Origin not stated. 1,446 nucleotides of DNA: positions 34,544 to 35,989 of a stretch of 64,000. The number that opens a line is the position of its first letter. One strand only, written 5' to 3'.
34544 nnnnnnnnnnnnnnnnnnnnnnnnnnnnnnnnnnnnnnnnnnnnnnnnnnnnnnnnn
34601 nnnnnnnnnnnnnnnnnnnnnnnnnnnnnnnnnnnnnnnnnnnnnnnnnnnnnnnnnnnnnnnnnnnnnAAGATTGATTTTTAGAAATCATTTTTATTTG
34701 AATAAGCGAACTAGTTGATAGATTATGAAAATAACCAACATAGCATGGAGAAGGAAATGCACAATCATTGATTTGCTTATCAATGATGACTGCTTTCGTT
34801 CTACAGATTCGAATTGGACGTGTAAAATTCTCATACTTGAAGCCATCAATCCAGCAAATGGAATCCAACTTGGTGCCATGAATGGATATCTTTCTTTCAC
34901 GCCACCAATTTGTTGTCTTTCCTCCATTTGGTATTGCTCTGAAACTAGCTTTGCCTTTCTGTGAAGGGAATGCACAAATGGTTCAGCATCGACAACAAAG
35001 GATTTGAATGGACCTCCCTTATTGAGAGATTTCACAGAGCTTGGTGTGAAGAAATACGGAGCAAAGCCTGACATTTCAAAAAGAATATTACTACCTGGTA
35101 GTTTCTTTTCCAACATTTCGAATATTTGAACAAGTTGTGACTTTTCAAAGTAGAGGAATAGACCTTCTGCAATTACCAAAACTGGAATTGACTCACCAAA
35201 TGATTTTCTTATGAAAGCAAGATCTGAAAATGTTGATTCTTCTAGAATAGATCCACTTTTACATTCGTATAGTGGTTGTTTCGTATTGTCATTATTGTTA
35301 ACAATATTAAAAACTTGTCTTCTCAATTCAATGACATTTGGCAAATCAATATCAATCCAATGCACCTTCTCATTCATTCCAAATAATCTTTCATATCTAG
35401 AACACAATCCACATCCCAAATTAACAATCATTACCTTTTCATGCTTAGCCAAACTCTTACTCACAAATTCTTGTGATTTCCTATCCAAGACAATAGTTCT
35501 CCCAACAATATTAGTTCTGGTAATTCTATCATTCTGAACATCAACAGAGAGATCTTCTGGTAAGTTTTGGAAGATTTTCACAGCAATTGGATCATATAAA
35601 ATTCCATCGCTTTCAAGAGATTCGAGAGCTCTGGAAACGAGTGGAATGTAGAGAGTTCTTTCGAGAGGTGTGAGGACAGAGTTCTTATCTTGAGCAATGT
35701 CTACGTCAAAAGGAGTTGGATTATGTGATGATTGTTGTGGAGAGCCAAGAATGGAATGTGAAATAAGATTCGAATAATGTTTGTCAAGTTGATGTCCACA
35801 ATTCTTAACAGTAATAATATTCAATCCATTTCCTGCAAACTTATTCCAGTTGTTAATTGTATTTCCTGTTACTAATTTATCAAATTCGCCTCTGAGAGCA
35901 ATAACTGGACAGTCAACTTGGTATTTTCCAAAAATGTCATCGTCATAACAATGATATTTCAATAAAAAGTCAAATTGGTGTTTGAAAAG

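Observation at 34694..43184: PKS with non-canonical domain order: KS-AT-DH-cMT-KR-ACP-TE followed by a TcmP/LCM-family methyltransferase and a C-terminal TM helix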

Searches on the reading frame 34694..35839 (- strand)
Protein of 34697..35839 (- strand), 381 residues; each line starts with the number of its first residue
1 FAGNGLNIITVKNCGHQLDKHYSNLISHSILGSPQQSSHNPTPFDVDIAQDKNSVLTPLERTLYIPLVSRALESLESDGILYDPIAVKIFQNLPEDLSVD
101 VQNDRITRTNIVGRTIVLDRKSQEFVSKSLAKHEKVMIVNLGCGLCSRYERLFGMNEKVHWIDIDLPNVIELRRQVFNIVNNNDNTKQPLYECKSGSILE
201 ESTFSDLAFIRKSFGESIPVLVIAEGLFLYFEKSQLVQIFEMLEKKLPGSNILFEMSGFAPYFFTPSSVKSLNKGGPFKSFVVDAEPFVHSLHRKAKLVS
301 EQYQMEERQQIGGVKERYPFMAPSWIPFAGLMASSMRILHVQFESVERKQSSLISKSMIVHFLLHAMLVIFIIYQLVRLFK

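Call 4: search_protein_families(library=pfam, proteins=[window:34694-35830:-], max_evalue=0.01)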
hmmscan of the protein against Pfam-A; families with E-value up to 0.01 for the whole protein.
window:34694-35830:- (378 aa): 1 family
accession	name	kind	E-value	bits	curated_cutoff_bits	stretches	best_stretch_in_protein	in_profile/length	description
PF04072.20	LCM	-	6.5e-11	42.9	22.3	1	65-239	6-185/187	Leucine carboxyl methyltransferase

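Call 21: search_protein_representatives(protein=window:34697-35839:-)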
Query: 381 residues. Proteins with E-value up to 0.001 (for the whole library): 1668; up to 1e-10: 406; up to 1e-30: 3. The best 150 are listed.
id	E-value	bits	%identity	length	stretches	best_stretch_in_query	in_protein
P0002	3.0e-108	378.9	99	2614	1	1-176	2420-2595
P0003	1.2e-58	215.8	36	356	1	56-376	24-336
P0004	2.5e-36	142.3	39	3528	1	50-347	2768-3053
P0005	8.5e-23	97.8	36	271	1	56-279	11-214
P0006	8.8e-23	97.8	31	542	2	49-256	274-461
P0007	4.0e-22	95.6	39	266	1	56-258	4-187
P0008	1.1e-21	94.1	41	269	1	56-260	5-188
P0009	3.0e-21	92.7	37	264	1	56-256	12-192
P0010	4.6e-21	92.1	34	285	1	56-344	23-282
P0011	1.0e-20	90.9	33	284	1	51-257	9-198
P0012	1.1e-20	90.8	34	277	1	55-257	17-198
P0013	1.5e-20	90.5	38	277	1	54-263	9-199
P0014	2.3e-20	89.8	38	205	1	58-252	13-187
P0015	2.7e-20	89.6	33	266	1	57-299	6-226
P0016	2.9e-20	89.5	31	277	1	59-303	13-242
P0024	5.7e-19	85.2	37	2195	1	56-257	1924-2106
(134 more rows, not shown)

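Call 22: search_protein_families(library=pfam, proteins=[P0002, P0003, P0004, P0024], max_evalue=0.0001)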
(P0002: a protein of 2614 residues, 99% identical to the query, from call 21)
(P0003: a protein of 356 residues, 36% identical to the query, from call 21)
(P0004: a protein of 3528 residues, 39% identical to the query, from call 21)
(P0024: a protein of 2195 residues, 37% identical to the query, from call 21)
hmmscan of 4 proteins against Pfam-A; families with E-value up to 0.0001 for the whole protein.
P0002 (2614 aa): 15 families
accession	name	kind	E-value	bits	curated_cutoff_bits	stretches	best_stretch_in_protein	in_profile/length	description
PF00109.32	ketoacyl-synt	-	3.4e-61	207.5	20.8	1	17-250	3-242/252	Beta-ketoacyl synthase, N-terminal domain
PF00698.26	Acyl_transf_1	-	2.2e-49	169.1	32.7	1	540-889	2-314/319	Acyl transferase domain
PF08659.16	KR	-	6.7e-43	147.1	22.6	1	1847-2027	1-178/180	KR domain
PF02801.28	Ketoacyl-synt_C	-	3.3e-36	124.3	20.8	1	261-381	1-118/119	Beta-ketoacyl synthase, C-terminal domain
PF14765.12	PS-DH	-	4.1e-20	72.4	23.7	1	1118-1269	12-163/166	Polyketide synthase dehydratase N-terminal domain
PF16197.11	KAsynt_C_assoc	-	1.5e-17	64.4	33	1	387-497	2-108/111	Ketoacyl-synthetase C-terminal extension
PF08242.18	Methyltransf_12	-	1.2e-14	55.2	30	1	1464-1570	1-98/98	Methyltransferase domain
PF23297.2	ACP_SdgA_C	-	8.7e-14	51.8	27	1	2106-2193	6-93/95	Highly reducing polyketide synthase sdgA, C-terminal ACP domain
PF00550.31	PP-binding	-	1.8e-12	47.8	20.8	1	2114-2179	2-67/67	Phosphopantetheine attachment site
PF13847.12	Methyltransf_31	-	8.2e-11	42.2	27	1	1458-1576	2-113/145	Methyltransferase domain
PF21089.3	PKS_DH_N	-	1.5e-07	31.7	27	1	943-1040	1-92/103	Polyketide synthase dehydratase domain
PF08241.18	Methyltransf_11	-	1.2e-06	29.5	21.2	1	1464-1572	1-95/95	Methyltransferase domain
PF13649.12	Methyltransf_25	-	1.5e-06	29.2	27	1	1463-1568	1-97/97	Methyltransferase domain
PF00975.26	Thioesterase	-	5.8e-06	27.1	26.4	1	2221-2317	3-107/226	Thioesterase domain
PF13489.12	Methyltransf_23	-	2.3e-05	24.6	27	1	1444-1600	9-139/164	Methyltransferase domain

P0003 (356 aa): 1 family
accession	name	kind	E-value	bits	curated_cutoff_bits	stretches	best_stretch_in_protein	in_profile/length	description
PF04072.20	LCM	-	2.6e-07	31.2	22.3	1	77-205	64-185/187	Leucine carboxyl methyltransferase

P0004 (3528 aa): 19 families
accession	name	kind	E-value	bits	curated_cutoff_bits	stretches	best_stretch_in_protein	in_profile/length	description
PF00698.26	Acyl_transf_1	-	5.4e-66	223.7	32.7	1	480-803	3-312/319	Acyl transferase domain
PF08659.16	KR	-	1.6e-52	178.5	22.6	1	2123-2303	1-178/180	KR domain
PF00109.32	ketoacyl-synt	-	3.9e-48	164.7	20.8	1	1-165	86-251/252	Beta-ketoacyl synthase, N-terminal domain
PF02801.28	Ketoacyl-synt_C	-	1.4e-36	125.5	20.8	1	174-291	1-115/119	Beta-ketoacyl synthase, C-terminal domain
PF00107.32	ADH_zinc_N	-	7.2e-16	58.8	31.8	1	1925-2020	2-93/129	Zinc-binding dehydrogenase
PF16197.11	KAsynt_C_assoc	-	3.3e-15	56.9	33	1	298-416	2-107/111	Ketoacyl-synthetase C-terminal extension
PF21089.3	PKS_DH_N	-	1.6e-13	50.9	27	1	859-961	1-92/103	Polyketide synthase dehydratase domain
PF04072.20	LCM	-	4.1e-13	50.1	22.3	1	2786-2951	6-187/187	Leucine carboxyl methyltransferase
PF13602.12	ADH_zinc_N_2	-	6.8e-13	50.1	27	1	1960-2099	4-134/134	Zinc-binding dehydrogenase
PF14765.12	PS-DH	-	9.3e-13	48.5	23.7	1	1033-1119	20-108/166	Polyketide synthase dehydratase N-terminal domain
PF00975.26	Thioesterase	-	3e-11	44.4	26.4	1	2503-2612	2-107/226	Thioesterase domain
PF00067.27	p450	-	1.4e-10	41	22.8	1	3211-3445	119-369/462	Cytochrome P450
PF23297.2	ACP_SdgA_C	-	1.1e-09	38.6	27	1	2399-2467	19-88/95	Highly reducing polyketide synthase sdgA, C-terminal ACP domain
PF22621.2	CurL-like_PKS_C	-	2.4e-08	34.2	27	1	362-431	2-64/64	CurL-like, PKS C-terminal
PF00106.31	adh_short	-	3.2e-08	33.7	26.6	1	2126-2276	4-151/195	short chain dehydrogenase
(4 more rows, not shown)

P0024 (2195 aa): 8 families
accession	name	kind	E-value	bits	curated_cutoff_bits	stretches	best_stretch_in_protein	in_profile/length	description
PF00109.32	ketoacyl-synt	-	3.7e-67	227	20.8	2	13-293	4-249/252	Beta-ketoacyl synthase, N-terminal domain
PF02801.28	Ketoacyl-synt_C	-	2.7e-38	131.1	20.8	2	305-423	2-119/119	Beta-ketoacyl synthase, C-terminal domain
PF08659.16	KR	-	3.4e-30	105.7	22.6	1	1616-1838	1-180/180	KR domain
PF04072.20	LCM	-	1.9e-17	64.2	22.3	1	1937-2095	7-187/187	Leucine carboxyl methyltransferase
PF00106.31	adh_short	-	1.1e-12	48.3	26.6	1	1696-1809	36-153/195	short chain dehydrogenase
PF13561.12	adh_short_C2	-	1.8e-08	34.7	27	1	1699-1777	34-113/236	Enoyl-(Acyl carrier protein) reductase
PF16197.11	KAsynt_C_assoc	-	3.6e-07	31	33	1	431-481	8-53/111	Ketoacyl-synthetase C-terminal extension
PF00108.29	Thiolase_N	-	3.9e-06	26.9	26.4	0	199-247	62-112/260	Thiolase, N-terminal domain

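Call 25: list_cluster_members(proteins=[P0002, P0003, P0004, P0024, P0005, P0007])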
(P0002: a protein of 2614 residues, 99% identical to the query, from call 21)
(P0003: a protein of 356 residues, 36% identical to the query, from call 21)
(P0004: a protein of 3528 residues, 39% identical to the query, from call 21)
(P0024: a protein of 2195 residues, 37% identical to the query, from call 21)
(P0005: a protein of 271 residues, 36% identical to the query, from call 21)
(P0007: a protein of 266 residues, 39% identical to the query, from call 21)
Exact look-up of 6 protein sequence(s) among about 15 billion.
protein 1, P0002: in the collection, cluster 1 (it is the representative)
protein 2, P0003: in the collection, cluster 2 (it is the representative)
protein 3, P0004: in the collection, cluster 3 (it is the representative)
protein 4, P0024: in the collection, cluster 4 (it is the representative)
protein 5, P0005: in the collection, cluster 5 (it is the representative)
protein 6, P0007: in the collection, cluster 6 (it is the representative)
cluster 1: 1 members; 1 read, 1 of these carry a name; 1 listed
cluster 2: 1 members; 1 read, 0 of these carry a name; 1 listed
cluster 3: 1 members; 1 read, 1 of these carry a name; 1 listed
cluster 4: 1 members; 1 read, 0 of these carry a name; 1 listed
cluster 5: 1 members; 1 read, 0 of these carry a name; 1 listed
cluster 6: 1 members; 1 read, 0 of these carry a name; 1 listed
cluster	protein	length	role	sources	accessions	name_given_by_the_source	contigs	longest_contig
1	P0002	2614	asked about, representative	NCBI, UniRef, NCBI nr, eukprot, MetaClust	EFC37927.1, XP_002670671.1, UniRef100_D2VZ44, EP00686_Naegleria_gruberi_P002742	predicted protein [Naegleria gruberi] | Predicted protein n=1 Tax=Naegleria gruberi TaxID=5762 RepID=D2VZ44_NAEGR | uncharacterized protein NAEGRDRAFT_74353 [Naegleria gruberi]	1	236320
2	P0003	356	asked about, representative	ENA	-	-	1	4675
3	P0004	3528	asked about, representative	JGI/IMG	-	phthiocerol/phenolphthiocerol synthesis type-I polyketide synthase C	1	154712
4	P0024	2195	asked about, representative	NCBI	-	-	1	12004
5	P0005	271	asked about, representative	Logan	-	-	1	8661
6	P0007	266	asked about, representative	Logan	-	-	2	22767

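Call 35: find_homologous_proteins(query=A2, max_evalue=0.00001)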
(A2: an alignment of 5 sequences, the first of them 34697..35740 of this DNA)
Query A2 (5 sequences) (348 aa, profile of the alignment): 43 proteins with E <= 0.00001 among 3765 candidates.
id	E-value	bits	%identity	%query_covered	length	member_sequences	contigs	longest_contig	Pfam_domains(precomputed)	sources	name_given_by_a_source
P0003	1.5e-148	512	35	93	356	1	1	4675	PF04072.21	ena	-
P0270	1.7e-41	160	29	84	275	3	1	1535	PF04072.21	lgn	-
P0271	1.7e-41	160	29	83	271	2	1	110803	PF04072.21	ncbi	-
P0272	1.6e-40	157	31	84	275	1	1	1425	PF04072.21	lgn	-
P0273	1.9e-39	154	28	58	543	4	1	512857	PF04072.21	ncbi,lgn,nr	ncbi:class I SAM-dependent methyltransferase [Saccharopolyspora hirsuta]|nr:class I SAM-dependent me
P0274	1.4e-38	151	31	58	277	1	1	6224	PF04072.21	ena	-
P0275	1.7e-34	137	36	58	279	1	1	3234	PF04072.21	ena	-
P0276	7.5e-34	135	33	69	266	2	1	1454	PF04072.21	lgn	-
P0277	1.8e-32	131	30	74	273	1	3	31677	PF04072.21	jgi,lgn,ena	-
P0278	1.2e-29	122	35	59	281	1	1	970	PF04072.21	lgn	-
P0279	2.7e-29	120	34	57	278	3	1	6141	PF04072.21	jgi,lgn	-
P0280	3.2e-29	120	27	59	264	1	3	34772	PF04072.21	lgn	-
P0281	3.8e-29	120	33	57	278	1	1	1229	PF04072.21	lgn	-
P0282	1.6e-28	118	27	84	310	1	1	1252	PF04072.21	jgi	jgi:methyltransferase (TIGR00027 family)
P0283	2.5e-28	117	33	57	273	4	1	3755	PF04072.21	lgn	-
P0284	4.6e-28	116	30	58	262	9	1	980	PF04072.21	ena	-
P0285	6.1e-28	116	26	61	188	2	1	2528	PF04072.21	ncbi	-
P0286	2.8e-27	114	30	64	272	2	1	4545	PF04072.21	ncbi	-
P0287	9.8e-27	112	32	59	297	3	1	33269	PF04072.21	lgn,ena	-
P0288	4.3e-26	110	30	76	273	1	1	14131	PF04072.21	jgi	jgi:O-methyltransferase involved in polyketide biosynthesis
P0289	1.5e-25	108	28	80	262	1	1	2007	PF04072.21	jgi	jgi:methyltransferase (TIGR00027 family)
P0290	1.7e-25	108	27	58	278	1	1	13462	PF04072.21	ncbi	ncbi:MAG: class I SAM-dependent methyltransferase [Chloroflexota bacterium]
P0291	1.7e-25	108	29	71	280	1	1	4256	PF04072.21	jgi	jgi:O-methyltransferase involved in polyketide biosynthesis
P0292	1.3e-23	102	33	39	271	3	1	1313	PF04072.21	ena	-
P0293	3.5e-23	100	29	58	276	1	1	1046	PF04072.21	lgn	-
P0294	6.7e-23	99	32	56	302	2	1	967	PF04072.21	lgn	-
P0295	1.1e-22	99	30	57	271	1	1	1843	PF04072.21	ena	-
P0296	1.2e-22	98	31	59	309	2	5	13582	PF04072.21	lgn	-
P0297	5.8e-22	96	30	58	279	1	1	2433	PF04072.21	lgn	-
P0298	6.6e-22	96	31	56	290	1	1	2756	PF04072.21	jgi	-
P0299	1.1e-21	95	29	59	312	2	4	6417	PF04072.21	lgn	-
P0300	1.4e-21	95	29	60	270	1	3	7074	PF04072.21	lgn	-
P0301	3.8e-21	94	30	56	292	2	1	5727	PF04072.21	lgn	-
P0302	5.9e-21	93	29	59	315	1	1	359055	PF04072.21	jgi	-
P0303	2.9e-20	91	30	56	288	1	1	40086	PF04072.21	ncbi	-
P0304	3.9e-20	90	30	56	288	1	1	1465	PF04072.21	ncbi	-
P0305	9.0e-20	89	31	56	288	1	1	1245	PF04072.21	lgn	-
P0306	3.2e-19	87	31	56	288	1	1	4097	PF04072.21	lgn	-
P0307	4.9e-19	87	30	56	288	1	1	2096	PF04072.21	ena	-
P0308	7.7e-16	76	29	72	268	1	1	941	PF04072.21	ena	-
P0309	1.3e-15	75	26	70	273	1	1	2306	PF04072.21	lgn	-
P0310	1.6e-15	75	28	70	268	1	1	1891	PF04072.21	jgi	jgi:O-methyltransferase involved in polyketide biosynthesis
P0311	2.2e-15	75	29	62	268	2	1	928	PF04072.21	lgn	-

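Call 36: find_encoding_contigs(protein=P0003, flank=5000, max_places=3)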
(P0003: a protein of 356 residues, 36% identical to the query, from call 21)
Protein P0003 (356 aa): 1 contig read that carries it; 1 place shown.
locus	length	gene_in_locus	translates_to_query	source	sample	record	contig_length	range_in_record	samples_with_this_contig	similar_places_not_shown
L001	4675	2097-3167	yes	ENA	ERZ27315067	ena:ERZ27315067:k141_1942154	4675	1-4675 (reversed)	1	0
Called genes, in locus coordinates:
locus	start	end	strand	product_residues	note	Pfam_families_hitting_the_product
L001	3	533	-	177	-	?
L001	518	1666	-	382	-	-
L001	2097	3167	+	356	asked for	PF04072:LCM (weak)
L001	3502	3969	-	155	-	-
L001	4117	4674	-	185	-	?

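Call 37: find_encoding_contigs(protein=P0004, flank=10000, max_places=2)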
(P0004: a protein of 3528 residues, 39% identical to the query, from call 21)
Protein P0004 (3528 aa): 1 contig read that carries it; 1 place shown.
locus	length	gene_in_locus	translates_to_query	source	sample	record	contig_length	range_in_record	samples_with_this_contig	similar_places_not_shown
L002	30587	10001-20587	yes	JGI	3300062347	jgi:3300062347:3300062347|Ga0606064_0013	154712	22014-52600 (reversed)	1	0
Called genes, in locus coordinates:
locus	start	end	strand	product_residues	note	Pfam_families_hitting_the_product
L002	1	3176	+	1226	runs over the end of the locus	PF02463:SMC_N, PF06470:SMC_hinge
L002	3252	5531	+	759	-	PF00652:Ricin_B_lectin, PF14200:RicinB_lectin_2 (weak)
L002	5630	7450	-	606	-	PF01946:Thi4 (faint), PF00890:FAD_binding_2 (weak), PF01266:DAO (weak), PF01593:Amino_oxidase, PF03486:HI0933_like (faint), PF13450:NAD_binding_8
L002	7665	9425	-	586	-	PF01946:Thi4 (weak), PF00890:FAD_binding_2 (weak), PF01266:DAO (weak), PF01593:Amino_oxidase, PF03486:HI0933_like (faint), PF13450:NAD_binding_8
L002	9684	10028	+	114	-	PF00109:ketoacyl-synt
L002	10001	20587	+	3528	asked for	PF00109:ketoacyl-synt, PF02801:Ketoacyl-synt_C, PF16197:KAsynt_C_assoc, PF22621:CurL-like_PKS_C, PF00698:Acyl_transf_1, PF21089:PKS_DH_N, PF14765:PS-DH, PF00107:ADH_zinc_N, +10 more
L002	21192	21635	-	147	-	-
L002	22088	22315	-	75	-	-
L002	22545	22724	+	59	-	-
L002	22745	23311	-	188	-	PF19055:ABC2_membrane_7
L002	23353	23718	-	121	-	PF00005:ABC_tran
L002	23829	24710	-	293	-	-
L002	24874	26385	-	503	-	-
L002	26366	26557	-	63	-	-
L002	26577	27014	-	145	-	-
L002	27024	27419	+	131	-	-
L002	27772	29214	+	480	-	-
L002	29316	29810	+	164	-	-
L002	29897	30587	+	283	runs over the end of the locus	PF00005:ABC_tran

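Call 45: search_protein_families(library=ncbifam, proteins=[window:34697-35740:-, P0003], max_evalue=0.001)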
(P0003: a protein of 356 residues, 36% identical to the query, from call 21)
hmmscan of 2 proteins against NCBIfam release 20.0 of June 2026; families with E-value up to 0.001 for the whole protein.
window:34697-35740:- (348 aa): 1 family
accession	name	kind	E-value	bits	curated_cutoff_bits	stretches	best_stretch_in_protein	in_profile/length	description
TIGR00027.1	mthyl_TIGR00027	subfamily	1e-09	38.2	93.55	1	34-224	8-196/259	SAM-dependent methyltransferase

P0003 (356 aa): 1 family
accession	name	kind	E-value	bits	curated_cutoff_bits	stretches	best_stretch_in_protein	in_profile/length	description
TIGR00027.1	mthyl_TIGR00027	subfamily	4.3e-05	23.1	93.55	1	32-209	5-184/259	SAM-dependent methyltransferase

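Call 46: search_protein_families(library=pfam, proteins=[L002:7668-9485:-], max_evalue=0.001)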
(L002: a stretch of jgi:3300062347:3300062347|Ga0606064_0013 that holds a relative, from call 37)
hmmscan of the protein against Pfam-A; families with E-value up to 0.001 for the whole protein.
L002:7668-9485:- (606 aa): 9 families
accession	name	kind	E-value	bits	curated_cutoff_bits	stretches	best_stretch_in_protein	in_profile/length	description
PF13450.12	NAD_binding_8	-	4.3e-16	59.4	21.9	1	67-132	1-66/68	NAD(P)-binding Rossmann-like domain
PF01593.30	Amino_oxidase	-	1.3e-13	51.5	19.8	1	72-380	1-285/443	Flavin containing amine oxidoreductase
PF01266.30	DAO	-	7.6e-11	42.6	27.9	1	64-100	1-38/353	FAD dependent oxidoreductase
PF00890.30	FAD_binding_2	-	2.8e-09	37.1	20.4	1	64-102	1-39/414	FAD binding domain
PF01946.23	Thi4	-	2.8e-07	30.5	26.2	1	61-102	16-58/235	Thi4 family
PF03486.20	HI0933_like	-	5.1e-06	26.6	50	0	64-98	2-36/244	HI0933-like protein Rossmann domain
PF01494.25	FAD_binding_3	-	3.4e-05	23.7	22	1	63-95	2-34/349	FAD binding domain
PF12831.13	FAD_oxidored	-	6.9e-05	22.7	27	1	64-101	1-38/416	FAD dependent oxidoreductase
PF00070.33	Pyr_redox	-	0.00059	20.7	22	0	65-98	2-35/82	Pyridine nucleotide-disulphide oxidoreductase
